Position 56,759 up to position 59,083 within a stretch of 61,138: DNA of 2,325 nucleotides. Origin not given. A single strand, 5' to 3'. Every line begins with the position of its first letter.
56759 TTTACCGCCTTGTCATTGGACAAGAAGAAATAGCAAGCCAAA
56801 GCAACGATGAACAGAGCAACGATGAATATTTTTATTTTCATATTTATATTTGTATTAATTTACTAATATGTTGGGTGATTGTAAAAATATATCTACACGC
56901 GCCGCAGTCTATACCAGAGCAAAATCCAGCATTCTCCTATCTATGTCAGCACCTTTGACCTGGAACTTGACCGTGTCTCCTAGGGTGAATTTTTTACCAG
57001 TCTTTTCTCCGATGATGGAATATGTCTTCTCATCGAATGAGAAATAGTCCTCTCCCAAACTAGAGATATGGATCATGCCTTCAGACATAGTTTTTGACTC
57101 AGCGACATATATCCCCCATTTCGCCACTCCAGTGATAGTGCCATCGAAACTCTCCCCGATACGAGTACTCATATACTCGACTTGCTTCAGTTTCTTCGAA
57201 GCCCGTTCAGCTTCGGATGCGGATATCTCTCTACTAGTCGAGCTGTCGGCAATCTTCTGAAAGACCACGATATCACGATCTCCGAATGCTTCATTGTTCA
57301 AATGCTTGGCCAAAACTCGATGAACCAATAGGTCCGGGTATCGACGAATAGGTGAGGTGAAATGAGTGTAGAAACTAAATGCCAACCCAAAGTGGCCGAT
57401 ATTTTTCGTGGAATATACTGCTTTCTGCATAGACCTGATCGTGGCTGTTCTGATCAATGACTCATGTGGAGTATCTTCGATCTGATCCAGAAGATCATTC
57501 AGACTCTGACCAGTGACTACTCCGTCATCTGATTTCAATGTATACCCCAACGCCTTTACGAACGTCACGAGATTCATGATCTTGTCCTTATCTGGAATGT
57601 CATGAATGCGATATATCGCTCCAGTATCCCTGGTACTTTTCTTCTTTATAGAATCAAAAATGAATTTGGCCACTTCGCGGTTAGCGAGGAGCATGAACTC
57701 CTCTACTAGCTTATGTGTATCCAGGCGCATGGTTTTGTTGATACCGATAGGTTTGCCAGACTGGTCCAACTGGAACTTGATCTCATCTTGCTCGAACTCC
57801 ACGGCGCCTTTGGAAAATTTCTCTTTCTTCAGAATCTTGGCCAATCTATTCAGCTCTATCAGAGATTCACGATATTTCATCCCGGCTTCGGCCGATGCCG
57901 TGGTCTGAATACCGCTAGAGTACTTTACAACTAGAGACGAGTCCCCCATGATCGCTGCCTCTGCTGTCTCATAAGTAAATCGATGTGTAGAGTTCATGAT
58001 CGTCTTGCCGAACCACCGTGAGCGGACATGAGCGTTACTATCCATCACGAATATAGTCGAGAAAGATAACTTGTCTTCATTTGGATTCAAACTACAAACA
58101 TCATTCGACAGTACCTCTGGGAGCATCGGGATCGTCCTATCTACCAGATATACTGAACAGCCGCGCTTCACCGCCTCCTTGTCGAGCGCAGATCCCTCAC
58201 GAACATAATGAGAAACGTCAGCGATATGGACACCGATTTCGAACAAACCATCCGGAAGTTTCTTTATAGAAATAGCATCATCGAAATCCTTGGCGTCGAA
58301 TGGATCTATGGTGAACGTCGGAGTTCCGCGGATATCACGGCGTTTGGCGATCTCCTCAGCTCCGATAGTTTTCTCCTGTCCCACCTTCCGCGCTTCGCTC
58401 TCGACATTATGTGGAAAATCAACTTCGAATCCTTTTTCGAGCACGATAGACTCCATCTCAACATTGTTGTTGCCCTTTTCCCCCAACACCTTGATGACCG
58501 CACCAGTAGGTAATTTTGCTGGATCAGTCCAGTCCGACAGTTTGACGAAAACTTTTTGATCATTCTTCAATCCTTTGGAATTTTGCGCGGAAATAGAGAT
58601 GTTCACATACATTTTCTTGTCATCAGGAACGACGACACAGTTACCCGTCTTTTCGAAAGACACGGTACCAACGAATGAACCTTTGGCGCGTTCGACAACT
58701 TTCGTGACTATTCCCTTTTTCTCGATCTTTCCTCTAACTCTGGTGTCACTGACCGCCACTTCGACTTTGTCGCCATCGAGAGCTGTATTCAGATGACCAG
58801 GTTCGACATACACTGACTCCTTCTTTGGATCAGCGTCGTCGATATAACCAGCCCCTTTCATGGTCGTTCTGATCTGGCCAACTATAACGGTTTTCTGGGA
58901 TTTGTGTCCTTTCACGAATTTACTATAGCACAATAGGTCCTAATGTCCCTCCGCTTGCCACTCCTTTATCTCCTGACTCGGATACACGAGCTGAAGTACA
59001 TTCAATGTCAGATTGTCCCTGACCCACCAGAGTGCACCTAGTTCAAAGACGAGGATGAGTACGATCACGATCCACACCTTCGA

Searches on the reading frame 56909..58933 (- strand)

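Call 53: search_protein_families(library=pfam, proteins=[window:56909-58933:-], max_evalue=0.001)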
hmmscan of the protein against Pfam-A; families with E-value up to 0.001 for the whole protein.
window:56909-58933:- (674 aa): 5 families
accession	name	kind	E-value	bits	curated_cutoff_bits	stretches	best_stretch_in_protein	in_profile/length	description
PF00773.25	RNB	-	2.2e-107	359.6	29.3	1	198-546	1-325/326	RNB domain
PF17876.7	CSD2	-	1.1e-21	77.1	26.2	1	101-174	2-74/74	Cold shock domain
PF08206.17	OB_RNB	-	2.4e-09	37.2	24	1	19-71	1-52/58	Ribonuclease B OB domain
PF17849.7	OB_Dis3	-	2.9e-08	34.1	22.8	1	99-167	2-76/77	Dis3-like cold-shock domain 2 (CSD2)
PF00575.29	S1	-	1.4e-06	29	22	1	591-671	3-71/74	S1 RNA binding domain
